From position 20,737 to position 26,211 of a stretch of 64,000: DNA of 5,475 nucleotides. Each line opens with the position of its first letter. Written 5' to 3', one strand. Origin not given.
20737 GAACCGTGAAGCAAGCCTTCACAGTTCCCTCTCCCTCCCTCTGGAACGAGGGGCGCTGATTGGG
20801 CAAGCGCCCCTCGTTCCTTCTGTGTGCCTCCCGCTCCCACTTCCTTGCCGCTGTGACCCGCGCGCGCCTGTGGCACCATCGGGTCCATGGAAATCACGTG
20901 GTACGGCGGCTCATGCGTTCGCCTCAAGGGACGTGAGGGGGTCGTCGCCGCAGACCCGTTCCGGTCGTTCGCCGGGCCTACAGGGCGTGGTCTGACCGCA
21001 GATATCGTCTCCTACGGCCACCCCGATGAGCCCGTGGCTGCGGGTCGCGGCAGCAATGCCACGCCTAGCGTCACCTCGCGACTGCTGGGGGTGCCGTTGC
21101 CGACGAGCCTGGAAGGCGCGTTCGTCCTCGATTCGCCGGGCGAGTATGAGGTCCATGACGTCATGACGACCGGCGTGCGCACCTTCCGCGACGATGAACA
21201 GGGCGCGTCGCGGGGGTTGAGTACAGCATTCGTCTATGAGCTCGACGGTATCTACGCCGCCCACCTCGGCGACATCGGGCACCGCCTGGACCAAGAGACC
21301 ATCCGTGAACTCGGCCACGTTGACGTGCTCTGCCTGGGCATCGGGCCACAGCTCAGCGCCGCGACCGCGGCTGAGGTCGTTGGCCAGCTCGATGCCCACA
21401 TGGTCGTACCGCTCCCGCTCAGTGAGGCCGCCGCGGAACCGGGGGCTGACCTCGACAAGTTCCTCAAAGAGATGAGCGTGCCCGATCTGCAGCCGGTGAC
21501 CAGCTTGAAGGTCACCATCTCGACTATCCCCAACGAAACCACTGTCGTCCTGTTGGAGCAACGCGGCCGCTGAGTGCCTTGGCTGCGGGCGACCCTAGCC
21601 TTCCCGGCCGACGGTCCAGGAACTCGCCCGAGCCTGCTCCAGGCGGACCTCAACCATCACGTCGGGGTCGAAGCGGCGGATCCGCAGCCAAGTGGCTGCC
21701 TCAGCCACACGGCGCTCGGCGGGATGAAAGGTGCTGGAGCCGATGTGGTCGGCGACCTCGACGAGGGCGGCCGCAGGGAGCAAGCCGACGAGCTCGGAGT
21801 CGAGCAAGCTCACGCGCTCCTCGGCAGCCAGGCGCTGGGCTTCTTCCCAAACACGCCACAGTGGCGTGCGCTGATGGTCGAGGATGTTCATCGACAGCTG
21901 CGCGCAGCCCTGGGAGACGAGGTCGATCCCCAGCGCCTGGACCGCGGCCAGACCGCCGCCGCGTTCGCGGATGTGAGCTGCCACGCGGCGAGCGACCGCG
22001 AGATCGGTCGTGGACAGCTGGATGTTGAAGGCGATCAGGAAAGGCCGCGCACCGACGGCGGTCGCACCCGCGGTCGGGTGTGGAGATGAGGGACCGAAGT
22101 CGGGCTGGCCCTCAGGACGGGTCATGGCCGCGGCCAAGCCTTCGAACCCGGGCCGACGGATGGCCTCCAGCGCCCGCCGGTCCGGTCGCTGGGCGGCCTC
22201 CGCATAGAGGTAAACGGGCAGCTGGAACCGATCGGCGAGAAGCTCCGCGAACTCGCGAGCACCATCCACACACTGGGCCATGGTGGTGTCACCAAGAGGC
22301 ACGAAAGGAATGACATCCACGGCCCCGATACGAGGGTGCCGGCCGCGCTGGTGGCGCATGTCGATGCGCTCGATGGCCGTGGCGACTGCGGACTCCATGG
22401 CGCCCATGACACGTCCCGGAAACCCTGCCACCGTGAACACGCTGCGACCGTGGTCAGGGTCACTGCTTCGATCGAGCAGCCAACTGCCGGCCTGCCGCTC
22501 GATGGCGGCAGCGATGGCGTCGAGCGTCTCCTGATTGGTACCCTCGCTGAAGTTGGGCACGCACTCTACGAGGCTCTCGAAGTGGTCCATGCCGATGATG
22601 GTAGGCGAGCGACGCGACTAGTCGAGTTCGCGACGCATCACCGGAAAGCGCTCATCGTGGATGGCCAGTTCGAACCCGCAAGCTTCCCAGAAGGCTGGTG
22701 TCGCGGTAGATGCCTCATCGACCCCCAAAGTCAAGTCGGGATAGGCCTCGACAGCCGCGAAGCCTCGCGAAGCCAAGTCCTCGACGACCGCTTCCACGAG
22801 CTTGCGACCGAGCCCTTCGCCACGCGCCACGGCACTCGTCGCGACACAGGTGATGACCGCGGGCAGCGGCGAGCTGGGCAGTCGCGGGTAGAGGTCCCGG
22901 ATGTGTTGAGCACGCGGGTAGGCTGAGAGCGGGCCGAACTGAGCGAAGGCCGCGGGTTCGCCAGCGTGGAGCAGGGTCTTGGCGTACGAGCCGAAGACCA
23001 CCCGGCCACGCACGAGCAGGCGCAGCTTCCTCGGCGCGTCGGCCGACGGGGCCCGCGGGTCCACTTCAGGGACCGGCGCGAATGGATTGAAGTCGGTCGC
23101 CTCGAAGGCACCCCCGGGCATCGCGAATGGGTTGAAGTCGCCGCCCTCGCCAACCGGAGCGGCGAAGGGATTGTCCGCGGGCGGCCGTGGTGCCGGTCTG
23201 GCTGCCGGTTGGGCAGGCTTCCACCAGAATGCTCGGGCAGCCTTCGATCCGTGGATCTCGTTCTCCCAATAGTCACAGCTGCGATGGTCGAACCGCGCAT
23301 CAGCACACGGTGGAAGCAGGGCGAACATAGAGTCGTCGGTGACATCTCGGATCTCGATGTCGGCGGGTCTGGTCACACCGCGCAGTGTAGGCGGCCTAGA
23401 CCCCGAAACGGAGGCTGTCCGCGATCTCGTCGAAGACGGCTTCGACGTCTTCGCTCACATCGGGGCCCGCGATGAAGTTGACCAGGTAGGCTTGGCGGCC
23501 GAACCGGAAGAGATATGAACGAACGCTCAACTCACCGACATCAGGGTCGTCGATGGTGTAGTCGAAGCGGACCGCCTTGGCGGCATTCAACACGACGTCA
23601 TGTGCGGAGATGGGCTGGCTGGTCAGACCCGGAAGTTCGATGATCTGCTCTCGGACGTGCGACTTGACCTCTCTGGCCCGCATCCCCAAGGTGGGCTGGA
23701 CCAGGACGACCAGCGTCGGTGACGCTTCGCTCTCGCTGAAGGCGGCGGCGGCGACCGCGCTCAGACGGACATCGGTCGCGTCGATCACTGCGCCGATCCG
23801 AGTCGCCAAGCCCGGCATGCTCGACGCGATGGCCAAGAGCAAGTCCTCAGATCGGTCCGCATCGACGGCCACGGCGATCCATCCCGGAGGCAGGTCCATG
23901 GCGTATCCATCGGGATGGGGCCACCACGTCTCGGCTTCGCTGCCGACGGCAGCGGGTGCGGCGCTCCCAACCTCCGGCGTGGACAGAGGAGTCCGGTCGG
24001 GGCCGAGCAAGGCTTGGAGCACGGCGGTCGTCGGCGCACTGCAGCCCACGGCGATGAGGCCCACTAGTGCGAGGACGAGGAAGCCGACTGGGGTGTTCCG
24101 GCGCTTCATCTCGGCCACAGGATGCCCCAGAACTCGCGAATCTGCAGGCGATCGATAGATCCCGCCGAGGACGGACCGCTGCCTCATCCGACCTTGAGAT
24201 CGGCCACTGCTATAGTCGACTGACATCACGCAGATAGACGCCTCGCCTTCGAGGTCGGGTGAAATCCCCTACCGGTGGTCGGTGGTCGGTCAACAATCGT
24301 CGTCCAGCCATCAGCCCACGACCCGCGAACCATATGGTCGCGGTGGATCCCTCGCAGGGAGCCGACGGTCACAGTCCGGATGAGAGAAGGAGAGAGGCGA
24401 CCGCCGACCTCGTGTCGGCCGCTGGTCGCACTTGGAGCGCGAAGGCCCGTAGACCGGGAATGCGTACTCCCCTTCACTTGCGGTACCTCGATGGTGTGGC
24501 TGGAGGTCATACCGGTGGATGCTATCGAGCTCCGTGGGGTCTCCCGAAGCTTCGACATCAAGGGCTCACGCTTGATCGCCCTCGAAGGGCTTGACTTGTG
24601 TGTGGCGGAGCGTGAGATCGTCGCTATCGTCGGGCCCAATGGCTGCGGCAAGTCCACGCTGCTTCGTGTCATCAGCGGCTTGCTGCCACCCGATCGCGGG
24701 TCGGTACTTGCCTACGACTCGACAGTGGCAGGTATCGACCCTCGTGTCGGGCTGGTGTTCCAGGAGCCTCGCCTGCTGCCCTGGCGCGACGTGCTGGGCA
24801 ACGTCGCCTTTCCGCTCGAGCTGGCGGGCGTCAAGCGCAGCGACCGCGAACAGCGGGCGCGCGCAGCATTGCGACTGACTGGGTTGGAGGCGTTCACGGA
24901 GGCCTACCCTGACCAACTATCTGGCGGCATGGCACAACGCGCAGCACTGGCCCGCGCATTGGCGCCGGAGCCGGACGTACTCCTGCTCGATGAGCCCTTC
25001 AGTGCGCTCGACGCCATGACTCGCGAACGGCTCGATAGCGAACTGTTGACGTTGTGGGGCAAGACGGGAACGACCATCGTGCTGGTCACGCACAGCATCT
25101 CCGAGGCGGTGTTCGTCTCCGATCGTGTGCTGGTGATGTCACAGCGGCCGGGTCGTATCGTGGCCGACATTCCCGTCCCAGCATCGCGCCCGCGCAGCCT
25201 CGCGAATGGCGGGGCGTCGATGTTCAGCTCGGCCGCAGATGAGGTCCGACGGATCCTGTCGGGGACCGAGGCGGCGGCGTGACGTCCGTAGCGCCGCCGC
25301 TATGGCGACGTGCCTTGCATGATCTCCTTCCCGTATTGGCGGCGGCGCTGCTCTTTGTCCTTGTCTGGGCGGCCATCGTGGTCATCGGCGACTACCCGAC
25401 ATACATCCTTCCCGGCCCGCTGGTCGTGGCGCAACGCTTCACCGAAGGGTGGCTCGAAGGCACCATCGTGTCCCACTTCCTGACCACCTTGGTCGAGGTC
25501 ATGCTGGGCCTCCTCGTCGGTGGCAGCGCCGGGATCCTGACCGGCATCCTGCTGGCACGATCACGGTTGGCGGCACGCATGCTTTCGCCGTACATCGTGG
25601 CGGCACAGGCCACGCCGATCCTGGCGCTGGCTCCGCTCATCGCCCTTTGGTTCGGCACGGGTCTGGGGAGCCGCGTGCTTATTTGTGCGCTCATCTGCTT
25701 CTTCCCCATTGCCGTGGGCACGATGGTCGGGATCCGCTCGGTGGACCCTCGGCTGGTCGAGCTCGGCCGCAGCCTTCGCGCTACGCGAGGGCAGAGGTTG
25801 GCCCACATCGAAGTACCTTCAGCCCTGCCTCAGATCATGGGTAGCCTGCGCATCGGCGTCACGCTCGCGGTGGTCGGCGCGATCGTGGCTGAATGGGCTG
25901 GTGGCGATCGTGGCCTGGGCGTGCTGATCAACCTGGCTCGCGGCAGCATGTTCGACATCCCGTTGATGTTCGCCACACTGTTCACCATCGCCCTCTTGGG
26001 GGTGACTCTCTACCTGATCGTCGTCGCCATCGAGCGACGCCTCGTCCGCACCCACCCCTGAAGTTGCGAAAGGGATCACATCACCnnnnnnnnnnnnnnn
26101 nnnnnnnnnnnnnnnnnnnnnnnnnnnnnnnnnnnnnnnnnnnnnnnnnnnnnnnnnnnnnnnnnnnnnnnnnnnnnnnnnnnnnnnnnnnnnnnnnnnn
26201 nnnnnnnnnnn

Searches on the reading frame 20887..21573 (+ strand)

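Call 12: search_protein_families(library=pfam, proteins=[window:20887-21573:+], max_evalue=0.001)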
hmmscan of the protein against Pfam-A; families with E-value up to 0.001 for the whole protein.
window:20887-21573:+ (228 aa): 1 family
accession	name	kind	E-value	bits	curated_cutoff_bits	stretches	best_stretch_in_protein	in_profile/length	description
PF13483.12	Lactamase_B_3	-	2e-26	93.3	24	1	2-175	1-158/160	Beta-lactamase superfamily domain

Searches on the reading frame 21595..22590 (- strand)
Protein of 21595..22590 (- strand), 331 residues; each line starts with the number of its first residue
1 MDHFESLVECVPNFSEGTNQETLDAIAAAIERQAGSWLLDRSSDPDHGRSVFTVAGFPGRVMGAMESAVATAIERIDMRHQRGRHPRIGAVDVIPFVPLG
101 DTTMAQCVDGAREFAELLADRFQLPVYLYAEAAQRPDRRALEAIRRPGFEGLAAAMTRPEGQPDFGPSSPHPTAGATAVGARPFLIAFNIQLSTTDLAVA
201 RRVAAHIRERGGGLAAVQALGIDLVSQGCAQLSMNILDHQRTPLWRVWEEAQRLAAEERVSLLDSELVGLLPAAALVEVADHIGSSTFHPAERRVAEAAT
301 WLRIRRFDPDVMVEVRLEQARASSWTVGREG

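Call 12: search_protein_families(library=pfam, proteins=[window:21595-22590:-], max_evalue=0.001)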
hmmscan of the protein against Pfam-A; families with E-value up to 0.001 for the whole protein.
window:21595-22590:- (331 aa): 2 families
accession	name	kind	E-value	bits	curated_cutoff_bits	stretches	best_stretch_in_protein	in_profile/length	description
PF07837.17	FTCD_N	-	7.5e-64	215.1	27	1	7-182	1-176/176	Formiminotransferase domain, N-terminal subdomain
PF02971.19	FTCD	-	1.7e-23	83.6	24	1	184-283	1-106/145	Formiminotransferase domain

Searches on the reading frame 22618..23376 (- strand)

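Call 12: search_protein_families(library=pfam, proteins=[window:22618-23376:-], max_evalue=0.001)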
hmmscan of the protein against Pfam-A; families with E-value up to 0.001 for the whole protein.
window:22618-23376:- (252 aa): 2 families
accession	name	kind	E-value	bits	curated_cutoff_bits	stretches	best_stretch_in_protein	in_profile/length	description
PF00583.31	Acetyltransf_1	-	1.8e-05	25.4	20.7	1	137-235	40-116/116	Acetyltransferase (GNAT) family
PF13508.13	Acetyltransf_7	-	9.8e-05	23.1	27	1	177-236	33-83/84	Acetyltransferase (GNAT) domain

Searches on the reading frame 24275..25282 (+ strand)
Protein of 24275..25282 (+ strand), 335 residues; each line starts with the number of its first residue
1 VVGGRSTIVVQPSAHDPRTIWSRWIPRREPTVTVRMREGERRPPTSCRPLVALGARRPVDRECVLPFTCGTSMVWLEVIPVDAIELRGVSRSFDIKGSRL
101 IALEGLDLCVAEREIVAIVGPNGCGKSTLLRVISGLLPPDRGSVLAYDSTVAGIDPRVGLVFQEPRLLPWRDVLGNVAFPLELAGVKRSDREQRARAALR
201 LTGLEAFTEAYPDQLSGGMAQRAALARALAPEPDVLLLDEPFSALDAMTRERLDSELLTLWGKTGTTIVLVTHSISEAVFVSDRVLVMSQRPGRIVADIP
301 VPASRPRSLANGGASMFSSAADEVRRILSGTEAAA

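Call 13: search_protein_families(library=pfam, proteins=[window:24275-25282:+], max_evalue=0.001)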
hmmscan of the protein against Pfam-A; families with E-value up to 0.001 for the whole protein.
window:24275-25282:+ (335 aa): 7 families
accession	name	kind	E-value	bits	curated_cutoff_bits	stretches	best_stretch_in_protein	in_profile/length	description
PF00005.33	ABC_tran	-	5.1e-31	108.5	25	1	103-242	1-136/137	ABC transporter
PF13304.12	AAA_21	-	5.7e-11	43.5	27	1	115-137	1-26/304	AAA domain, putative AbiEii toxin, Type IV TA system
PF09818.15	ABC_ATPase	-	5.1e-07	29.4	23.2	1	213-289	156-231/283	P-loop domain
PF13401.12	AAA_22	-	0.0001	23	27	1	113-271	5-121/130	AAA domain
PF02463.25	SMC_N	-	0.0001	22.3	40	0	112-134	23-45/220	RecF/RecN/SMC N terminal domain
PF13476.12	AAA_23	-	0.00019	22.6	27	1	106-134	15-40/201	AAA domain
PF13555.12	AAA_29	-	0.00057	20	27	0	111-141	20-50/61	P-loop containing region of AAA domain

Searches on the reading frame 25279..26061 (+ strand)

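Call 13: search_protein_families(library=pfam, proteins=[window:25279-26061:+], max_evalue=0.001)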
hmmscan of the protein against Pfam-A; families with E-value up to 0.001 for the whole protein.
window:25279-26061:+ (260 aa): 1 family
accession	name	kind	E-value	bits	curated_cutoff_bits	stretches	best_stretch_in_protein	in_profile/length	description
PF00528.27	BPD_transp_1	-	2.2e-26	93.2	26.4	1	85-255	1-182/184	Binding-protein-dependent transport system inner membrane component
